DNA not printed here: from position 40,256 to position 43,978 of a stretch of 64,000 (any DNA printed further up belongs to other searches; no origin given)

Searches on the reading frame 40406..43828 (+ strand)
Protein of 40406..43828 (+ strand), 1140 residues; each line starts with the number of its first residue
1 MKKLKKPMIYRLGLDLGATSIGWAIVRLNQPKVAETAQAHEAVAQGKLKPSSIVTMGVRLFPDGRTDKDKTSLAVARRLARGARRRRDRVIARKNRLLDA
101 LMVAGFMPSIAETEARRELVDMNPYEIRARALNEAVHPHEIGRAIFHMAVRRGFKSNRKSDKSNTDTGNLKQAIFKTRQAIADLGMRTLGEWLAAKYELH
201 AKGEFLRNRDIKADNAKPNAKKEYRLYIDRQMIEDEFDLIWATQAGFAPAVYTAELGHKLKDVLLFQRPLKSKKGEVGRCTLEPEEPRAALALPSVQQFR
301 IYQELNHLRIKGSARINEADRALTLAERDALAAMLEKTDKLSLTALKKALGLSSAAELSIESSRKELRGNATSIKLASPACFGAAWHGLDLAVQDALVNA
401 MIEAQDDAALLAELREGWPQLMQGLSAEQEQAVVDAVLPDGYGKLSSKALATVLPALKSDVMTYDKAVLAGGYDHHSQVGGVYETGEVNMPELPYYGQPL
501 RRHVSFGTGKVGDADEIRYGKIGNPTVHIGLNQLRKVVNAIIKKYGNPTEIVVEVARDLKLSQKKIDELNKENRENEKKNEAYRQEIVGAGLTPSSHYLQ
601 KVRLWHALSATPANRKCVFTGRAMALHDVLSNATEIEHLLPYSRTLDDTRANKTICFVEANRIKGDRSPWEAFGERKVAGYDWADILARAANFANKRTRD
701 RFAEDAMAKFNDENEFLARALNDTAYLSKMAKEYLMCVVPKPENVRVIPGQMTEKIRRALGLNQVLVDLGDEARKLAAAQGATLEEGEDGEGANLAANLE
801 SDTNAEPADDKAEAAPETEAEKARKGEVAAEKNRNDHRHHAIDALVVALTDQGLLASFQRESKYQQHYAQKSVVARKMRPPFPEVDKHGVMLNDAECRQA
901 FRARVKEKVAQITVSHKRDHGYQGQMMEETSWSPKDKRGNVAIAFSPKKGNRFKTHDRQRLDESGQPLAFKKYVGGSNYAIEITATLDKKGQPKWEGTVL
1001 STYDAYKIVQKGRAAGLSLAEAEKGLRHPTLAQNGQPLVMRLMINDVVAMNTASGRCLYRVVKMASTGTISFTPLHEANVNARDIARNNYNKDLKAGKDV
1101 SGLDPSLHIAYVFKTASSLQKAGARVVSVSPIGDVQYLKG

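Call 6: search_protein_families(library=pfam, proteins=[window:40406-43828:+])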
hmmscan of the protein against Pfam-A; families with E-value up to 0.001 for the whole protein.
window:40406-43828:+ (1140 aa): 3 families
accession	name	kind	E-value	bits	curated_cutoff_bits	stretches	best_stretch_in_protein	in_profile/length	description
PF18541.7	RuvC_III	-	2.7e-23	83.3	26.2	1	714-919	4-175/179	RuvC endonuclease subdomain 3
PF13395.12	HNH_4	-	4.7e-17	62.1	22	1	617-670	1-54/54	HNH endonuclease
PF18470.6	Cas9_a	-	4.9e-11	43.1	26.9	1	272-374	2-94/221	Cas9 alpha-helical lobe domain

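Call 11: search_protein_families(library=ncbifam, proteins=[window:40406-43828:+], max_evalue=0.01)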
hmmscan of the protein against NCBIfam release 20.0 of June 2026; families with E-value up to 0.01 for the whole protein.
window:40406-43828:+ (1140 aa): 2 families
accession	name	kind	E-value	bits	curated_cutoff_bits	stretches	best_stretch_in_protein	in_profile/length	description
TIGR01865.2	cas_Csn1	equivalog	7.1e-173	577.5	100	1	10-951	1-842/1070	type II CRISPR RNA-guided endonuclease Cas9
NF049971.1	CRISPR_Cas9d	exception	3.2e-29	102.2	375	1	520-879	459-751/986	type II CRISPR RNA-guided endonuclease Cas9d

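Call 12: find_homologous_proteins(query=window:40406-43828:+, max_evalue=1e-20)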
Query window:40406-43828:+ (1140 aa): 2148 proteins with E <= 1e-20 among 8000 candidates; the best 120 are listed.
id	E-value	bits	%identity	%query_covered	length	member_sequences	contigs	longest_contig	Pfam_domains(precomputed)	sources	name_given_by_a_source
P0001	0.0e+0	2549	100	100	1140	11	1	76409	PF13395.13,PF18470.7,PF18541.8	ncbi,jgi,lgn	jgi:CRISPR-associated endonuclease Csn1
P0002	0.0e+0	1995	96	82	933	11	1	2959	PF13395.13,PF18470.7,PF18541.8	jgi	jgi:hypothetical protein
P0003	5.9e-249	847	48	67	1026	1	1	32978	PF13395.13,PF18470.7,PF18541.8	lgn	-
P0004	7.6e-247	840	47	67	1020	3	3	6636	PF13395.13,PF18470.7,PF18541.8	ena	-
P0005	4.7e-246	838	48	68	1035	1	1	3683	PF13395.13,PF18470.7,PF18541.8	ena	-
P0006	1.3e-245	836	48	68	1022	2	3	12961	PF13395.13,PF18470.7,PF18541.8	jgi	jgi:CRISPR-associated endonuclease Csn1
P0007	9.9e-245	833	47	67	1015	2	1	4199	PF13395.13,PF18470.7,PF18541.8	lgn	-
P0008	5.7e-244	831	49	67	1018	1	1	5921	PF13395.13,PF18470.7,PF18541.8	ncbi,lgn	-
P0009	6.8e-244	831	47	68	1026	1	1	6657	PF13395.13,PF18470.7,PF18541.8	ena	-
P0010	3.8e-243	828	47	67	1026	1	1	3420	PF13395.13,PF18470.7,PF18541.8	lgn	-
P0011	4.0e-243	828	42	99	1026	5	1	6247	PF13395.13,PF18470.7,PF18541.8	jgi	-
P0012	9.1e-243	827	42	99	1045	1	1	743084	PF13395.13,PF18470.7,PF18541.8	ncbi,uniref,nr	ncbi:type II CRISPR RNA-guided endonuclease Cas9 [Parvibium lacunae]|uniref:CRISPR-associated endonu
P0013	5.8e-242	824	43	99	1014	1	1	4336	PF13395.13,PF18470.7,PF18541.8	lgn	-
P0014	9.9e-242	823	47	67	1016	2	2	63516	PF13395.13,PF18470.7,PF18541.8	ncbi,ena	-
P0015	1.8e-241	823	42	99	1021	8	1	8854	PF13395.13,PF18470.7,PF18541.8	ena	-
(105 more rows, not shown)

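Call 14: list_cluster_members(proteins=[P0001, P0002])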
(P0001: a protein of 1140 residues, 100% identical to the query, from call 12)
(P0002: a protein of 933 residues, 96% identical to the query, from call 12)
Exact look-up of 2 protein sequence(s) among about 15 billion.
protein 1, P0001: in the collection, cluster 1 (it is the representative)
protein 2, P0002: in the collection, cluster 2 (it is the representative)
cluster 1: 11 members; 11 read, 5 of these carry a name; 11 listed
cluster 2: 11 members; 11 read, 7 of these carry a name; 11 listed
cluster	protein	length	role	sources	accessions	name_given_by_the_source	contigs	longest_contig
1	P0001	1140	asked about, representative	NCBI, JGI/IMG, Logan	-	CRISPR-associated endonuclease Csn1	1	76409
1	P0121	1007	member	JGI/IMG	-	CRISPR subtype II RNA-guided endonuclease Cas9/Csn1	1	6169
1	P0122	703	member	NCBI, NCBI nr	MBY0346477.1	MAG: hypothetical protein K2P98_06405, partial [Neisseriaceae bacterium] | hypothetical protein [Neisseriaceae bacterium]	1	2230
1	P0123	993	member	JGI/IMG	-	CRISPR subtype II RNA-guided endonuclease Cas9/Csn1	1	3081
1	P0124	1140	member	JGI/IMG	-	CRISPR-associated endonuclease Csn1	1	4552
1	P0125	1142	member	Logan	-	-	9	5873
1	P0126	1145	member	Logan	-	-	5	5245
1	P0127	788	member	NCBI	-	-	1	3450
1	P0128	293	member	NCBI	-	-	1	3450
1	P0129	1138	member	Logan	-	-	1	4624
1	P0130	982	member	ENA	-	-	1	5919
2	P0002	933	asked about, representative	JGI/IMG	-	hypothetical protein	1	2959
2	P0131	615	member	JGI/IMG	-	CRISPR-associated endonuclease Csn1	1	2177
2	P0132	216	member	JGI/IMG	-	CRISPR-associated endonuclease Csn1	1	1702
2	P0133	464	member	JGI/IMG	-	hypothetical protein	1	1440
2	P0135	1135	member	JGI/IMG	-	CRISPR-associated endonuclease Csn1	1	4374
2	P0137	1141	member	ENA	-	-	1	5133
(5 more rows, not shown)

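Call 15: find_related_loci(query=A1, collection=genome_contigs, flank=6000)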
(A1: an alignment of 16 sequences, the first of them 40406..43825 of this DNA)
Query A1 (1140 aa) in genome_contigs; peptide patterns used: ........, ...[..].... (x = any residue, [..] = any of these).
600 stretches matched a pattern (row limit reached: there are more); 548 encode a relative of the query (tblastn E <= 1e-3); the best 80 are kept; 80 distinct loci.
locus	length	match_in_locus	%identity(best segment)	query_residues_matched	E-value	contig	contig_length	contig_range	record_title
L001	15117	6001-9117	42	4-1136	0e+0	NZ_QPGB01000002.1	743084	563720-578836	Parvibium lacunae strain KMB9 SC0002, whole genome shotgun sequence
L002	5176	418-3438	42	7-1135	0e+0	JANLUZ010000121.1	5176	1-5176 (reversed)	MAG: Polaromonas sp. isolate OTE_21_metabat_256 OTE_21_k141_802194, whole genome shotgun sequence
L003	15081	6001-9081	42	8-1136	0e+0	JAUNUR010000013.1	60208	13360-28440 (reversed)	MAG: Pseudomonadota bacterium isolate S5R_St_7 NODE_172_length_60208_cov_54.127176, whole genome shotgun sequence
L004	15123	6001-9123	40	2-1136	0e+0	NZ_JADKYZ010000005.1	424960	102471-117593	Diaphorobacter caeni strain NR2-3-3-1 contig5, whole genome shotgun sequence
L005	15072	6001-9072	41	10-1136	0e+0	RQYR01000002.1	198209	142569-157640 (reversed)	Comamonadaceae bacterium OH2545_COT-014 scaffold_1, whole genome shotgun sequence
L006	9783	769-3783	41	8-1135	0e+0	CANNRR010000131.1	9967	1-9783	MAG: Burkholderiales bacterium isolate RH-9nov16-185 genome assembly, contig: RH-9nov16-C-C16276, whole genome shotgun s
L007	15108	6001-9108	40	5-1136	0e+0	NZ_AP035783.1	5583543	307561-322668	Acidovorax sacchari strain HC-19 chromosome, complete genome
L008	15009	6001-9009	40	8-1136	0e+0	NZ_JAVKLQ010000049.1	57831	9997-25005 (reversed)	MAG: Limnohabitans sp. isolate AaM_T123_6 k141_16990, whole genome shotgun sequence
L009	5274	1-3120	40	57-1136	0e+0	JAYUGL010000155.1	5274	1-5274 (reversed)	MAG: Sterolibacteriaceae bacterium isolate GFS_8094 GFS_8094_154, whole genome shotgun sequence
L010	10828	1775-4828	39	8-1135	0e+0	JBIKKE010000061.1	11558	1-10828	MAG: Limnohabitans sp. isolate ME2014-07-24_3300043772_group5_bin114 Rohwer_bin2147_scaffold_7734_c1, whole genome shotg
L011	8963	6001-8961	41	8-1120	0e+0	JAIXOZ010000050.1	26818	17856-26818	MAG: Comamonadaceae bacterium isolate C1_MAG_00046 C1_MAG_00046_000000000073, whole genome shotgun sequence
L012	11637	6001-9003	39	8-1136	0e+0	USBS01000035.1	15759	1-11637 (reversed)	uncultured Sutterella sp. isolate UMGS1562 genome assembly, contig: NODE_2005_length_15759_cov_3.643594, whole genome sh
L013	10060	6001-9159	40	6-1136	0e+0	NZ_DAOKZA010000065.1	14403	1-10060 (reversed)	MAG: Azohydromonas sp. isolate AMR_MDS_0038 NODE_1862_length_14403_cov_15.855311, whole genome shotgun sequence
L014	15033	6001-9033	40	8-1138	0e+0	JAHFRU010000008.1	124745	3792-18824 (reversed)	MAG: Gammaproteobacteria bacterium isolate nzgw581 NODE_27_length_124746_cov_9.595354, whole genome shotgun sequence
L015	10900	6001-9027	39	8-1136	0e+0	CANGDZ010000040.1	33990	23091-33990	MAG: Comamonadaceae bacterium isolate Jr-25may17-95 genome assembly, contig: Jr-25may17-C1206, whole genome shotgun sequ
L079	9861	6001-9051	45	8-1140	0e+0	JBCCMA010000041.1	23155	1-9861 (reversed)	MAG: Pseudomonadota bacterium isolate P01_C01_bin.4 k141_508486_length_23155_cov_13.0000, whole genome shotgun sequence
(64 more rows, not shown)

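Call 16: find_related_loci(query=window:40406-43825:+, collection=metagenome_contigs, flank=4000)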
Query window:40406-43825:+ (1140 aa) in metagenome_contigs; peptide patterns used: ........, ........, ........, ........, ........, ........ (x = any residue, [..] = any of these).
105 stretches matched a pattern; 1 encode a relative of the query (tblastn E <= 1e-3); 1 distinct loci.
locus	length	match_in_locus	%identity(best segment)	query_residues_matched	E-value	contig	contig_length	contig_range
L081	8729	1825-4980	38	10-1133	5e-178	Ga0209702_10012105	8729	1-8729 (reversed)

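Call 17: find_encoding_contigs(protein=P0125, flank=3000, max_places=10)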
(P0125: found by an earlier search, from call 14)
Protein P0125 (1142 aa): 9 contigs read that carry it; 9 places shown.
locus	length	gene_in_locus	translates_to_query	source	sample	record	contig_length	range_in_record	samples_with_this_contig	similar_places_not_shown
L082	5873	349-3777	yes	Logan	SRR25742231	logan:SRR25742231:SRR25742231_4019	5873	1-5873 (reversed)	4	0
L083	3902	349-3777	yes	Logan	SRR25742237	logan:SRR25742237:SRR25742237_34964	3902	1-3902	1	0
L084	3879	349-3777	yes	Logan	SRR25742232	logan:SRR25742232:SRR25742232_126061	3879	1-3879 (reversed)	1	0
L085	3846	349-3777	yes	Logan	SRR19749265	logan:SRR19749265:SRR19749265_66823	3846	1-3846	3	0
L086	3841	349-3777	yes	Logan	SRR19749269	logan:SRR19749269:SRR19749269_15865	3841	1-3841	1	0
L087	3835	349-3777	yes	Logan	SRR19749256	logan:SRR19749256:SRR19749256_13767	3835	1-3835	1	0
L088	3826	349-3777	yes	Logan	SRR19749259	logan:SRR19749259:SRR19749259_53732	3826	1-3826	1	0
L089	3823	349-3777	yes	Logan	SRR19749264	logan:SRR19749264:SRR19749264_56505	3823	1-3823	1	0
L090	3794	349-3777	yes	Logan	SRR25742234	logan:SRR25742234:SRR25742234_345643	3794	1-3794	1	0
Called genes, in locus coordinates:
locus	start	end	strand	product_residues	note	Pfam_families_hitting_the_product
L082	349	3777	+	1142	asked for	PF18470:Cas9_a, PF13395:HNH_4, PF18541:RuvC_III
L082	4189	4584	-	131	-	PF09827:CRISPR_Cas2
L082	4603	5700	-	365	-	PF01867:Cas_Cas1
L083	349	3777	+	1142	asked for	PF18470:Cas9_a, PF13395:HNH_4, PF18541:RuvC_III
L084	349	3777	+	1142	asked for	PF18470:Cas9_a, PF13395:HNH_4, PF18541:RuvC_III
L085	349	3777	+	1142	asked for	PF18470:Cas9_a, PF13395:HNH_4, PF18541:RuvC_III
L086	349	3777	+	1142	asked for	PF18470:Cas9_a, PF13395:HNH_4, PF18541:RuvC_III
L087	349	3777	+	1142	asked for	PF18470:Cas9_a, PF13395:HNH_4, PF18541:RuvC_III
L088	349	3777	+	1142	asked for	PF18470:Cas9_a, PF13395:HNH_4, PF18541:RuvC_III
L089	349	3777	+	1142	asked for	PF18470:Cas9_a, PF13395:HNH_4, PF18541:RuvC_III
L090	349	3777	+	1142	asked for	PF18470:Cas9_a, PF13395:HNH_4, PF18541:RuvC_III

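Call 18: find_encoding_contigs(protein=P0126, flank=3000, max_places=6)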
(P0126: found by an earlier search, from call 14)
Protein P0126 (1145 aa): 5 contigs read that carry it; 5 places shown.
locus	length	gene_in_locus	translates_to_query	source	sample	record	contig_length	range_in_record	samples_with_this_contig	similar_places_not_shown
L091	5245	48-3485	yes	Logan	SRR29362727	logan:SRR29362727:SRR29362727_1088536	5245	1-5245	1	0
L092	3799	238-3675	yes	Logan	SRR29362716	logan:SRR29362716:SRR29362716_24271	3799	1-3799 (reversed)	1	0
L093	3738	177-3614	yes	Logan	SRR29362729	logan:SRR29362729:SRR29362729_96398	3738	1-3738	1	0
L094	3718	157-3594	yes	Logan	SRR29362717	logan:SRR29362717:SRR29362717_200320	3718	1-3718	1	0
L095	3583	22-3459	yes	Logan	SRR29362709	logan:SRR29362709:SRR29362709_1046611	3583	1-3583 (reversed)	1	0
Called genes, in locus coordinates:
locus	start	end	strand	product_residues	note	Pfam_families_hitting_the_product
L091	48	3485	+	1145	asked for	PF18470:Cas9_a, PF13395:HNH_4, PF18541:RuvC_III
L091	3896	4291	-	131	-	PF09827:CRISPR_Cas2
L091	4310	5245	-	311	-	?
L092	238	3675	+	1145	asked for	PF18470:Cas9_a, PF13395:HNH_4, PF18541:RuvC_III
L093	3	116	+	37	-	?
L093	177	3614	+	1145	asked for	PF18470:Cas9_a, PF13395:HNH_4, PF18541:RuvC_III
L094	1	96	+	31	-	?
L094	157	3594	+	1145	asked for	PF18470:Cas9_a, PF13395:HNH_4, PF18541:RuvC_III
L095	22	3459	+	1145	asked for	PF18470:Cas9_a, PF13395:HNH_4, PF18541:RuvC_III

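Call 19: find_encoding_contigs(protein=P0137, flank=3000, max_places=4)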
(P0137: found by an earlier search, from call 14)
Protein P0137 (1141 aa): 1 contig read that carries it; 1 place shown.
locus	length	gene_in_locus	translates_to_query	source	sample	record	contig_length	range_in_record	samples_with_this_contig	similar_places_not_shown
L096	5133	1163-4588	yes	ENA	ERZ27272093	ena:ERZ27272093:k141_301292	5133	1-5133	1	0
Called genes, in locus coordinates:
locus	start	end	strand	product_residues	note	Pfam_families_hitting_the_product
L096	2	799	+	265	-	?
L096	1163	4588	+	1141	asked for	PF18470:Cas9_a, PF13395:HNH_4, PF18541:RuvC_III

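Call 20: find_encoding_contigs(protein=P0129, flank=3000, max_places=3)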
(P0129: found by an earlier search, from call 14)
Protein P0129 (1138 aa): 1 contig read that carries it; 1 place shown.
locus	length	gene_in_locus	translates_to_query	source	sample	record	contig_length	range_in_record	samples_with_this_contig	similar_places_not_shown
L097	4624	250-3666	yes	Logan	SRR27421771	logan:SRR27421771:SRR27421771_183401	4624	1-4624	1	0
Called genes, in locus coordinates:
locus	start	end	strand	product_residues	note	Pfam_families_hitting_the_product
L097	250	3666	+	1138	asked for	PF18470:Cas9_a, PF13395:HNH_4, PF18541:RuvC_III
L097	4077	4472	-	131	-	PF09827:CRISPR_Cas2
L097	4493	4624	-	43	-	?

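Call 21: find_encoding_contigs(protein=P0135, flank=3000, max_places=3)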
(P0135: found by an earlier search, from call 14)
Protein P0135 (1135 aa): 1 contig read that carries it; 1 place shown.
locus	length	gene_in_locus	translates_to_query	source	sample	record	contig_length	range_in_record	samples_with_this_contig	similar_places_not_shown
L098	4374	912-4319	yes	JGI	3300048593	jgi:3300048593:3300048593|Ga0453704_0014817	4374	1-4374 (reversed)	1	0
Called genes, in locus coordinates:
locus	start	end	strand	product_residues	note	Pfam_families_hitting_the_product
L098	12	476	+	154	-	PF00478:IMPDH, PF01070:FMN_dh (weak)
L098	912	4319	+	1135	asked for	PF18470:Cas9_a, PF13395:HNH_4, PF18541:RuvC_III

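Call 22: find_encoding_contigs(protein=P0124, flank=3000, max_places=3)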
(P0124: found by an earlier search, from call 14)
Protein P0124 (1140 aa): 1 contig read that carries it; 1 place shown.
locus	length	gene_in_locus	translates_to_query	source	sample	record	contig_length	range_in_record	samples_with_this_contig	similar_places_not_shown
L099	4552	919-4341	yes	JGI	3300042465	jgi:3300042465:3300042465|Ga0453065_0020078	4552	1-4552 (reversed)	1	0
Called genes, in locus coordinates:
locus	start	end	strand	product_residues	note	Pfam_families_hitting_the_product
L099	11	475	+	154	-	PF00478:IMPDH, PF01070:FMN_dh (weak)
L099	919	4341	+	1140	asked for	PF18470:Cas9_a, PF13395:HNH_4, PF18541:RuvC_III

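Call 23: find_encoding_contigs(protein=P0121, flank=3000, max_places=3)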
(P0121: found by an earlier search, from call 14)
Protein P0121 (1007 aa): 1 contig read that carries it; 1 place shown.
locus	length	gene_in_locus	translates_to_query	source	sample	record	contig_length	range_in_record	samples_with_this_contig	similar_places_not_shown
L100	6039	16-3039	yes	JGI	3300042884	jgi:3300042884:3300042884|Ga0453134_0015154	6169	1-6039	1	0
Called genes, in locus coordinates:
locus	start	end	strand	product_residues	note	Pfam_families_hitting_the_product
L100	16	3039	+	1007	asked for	PF18470:Cas9_a, PF13395:HNH_4, PF18541:RuvC_III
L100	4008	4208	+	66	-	-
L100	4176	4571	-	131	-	PF09827:CRISPR_Cas2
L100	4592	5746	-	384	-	PF01867:Cas_Cas1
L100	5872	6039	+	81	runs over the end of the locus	-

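Call 42: search_solved_structures(query=window:40406-43825:+, max_evalue=1e-10)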
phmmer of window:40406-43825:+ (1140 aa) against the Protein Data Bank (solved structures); distinct sequences matched with E-value up to 1e-10: 33.
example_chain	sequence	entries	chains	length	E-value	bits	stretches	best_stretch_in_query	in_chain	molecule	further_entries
9ar4_A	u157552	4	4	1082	4e-62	213.7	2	521-735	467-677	CRISPR-associated endonuclease Cas9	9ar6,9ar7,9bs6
8jtj_A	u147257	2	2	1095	2.4e-58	201.2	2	521-735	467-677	CRISPR-associated endonuclease Cas9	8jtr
8uza_A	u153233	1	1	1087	4.4e-58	200.3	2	521-735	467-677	CRISPR-associated endonuclease Cas9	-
8uzb_A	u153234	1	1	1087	1.3e-57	198.8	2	521-735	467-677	CRISPR-associated endonuclease Cas9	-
21dz_A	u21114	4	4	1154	9.3e-49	169.5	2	8-271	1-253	CRISPR-associated endonuclease Cas9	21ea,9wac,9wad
6kc8_A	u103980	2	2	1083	3.1e-48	167.8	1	8-765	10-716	CRISPR-associated endonuclease Cas9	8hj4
8ja0_A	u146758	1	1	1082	3.1e-48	167.8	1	8-765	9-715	CRISPR-associated endonuclease Cas9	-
6jdq_A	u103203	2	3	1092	3.4e-48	167.6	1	8-766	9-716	CRISPR-associated endonuclease Cas9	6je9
6jdv_A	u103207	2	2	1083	7.5e-47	163.2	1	8-765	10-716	CRISPR-associated endonuclease Cas9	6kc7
6je3_A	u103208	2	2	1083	9.6e-46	159.5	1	6-765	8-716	CRISPR-associated endonuclease Cas9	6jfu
6je4_A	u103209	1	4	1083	1.2e-45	159.2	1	9-767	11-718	CRISPR-associated endonuclease Cas9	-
8hnt_A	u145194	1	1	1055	4.6e-40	140.7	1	6-735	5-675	CRISPR-associated endonuclease Cas9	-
8hnw_A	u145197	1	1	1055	1.2e-38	136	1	6-735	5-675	CRISPR-associated endonuclease Cas9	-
8hnv_A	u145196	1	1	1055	1.8e-37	132.1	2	519-735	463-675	CRISPR-associated endonuclease Cas9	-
6rj9_C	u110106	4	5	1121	7.4e-37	130.1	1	481-763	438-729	CRISPR-associated endonuclease Cas9 1 | Streptococcus Thermophilus 1 Cas9 | Cas 9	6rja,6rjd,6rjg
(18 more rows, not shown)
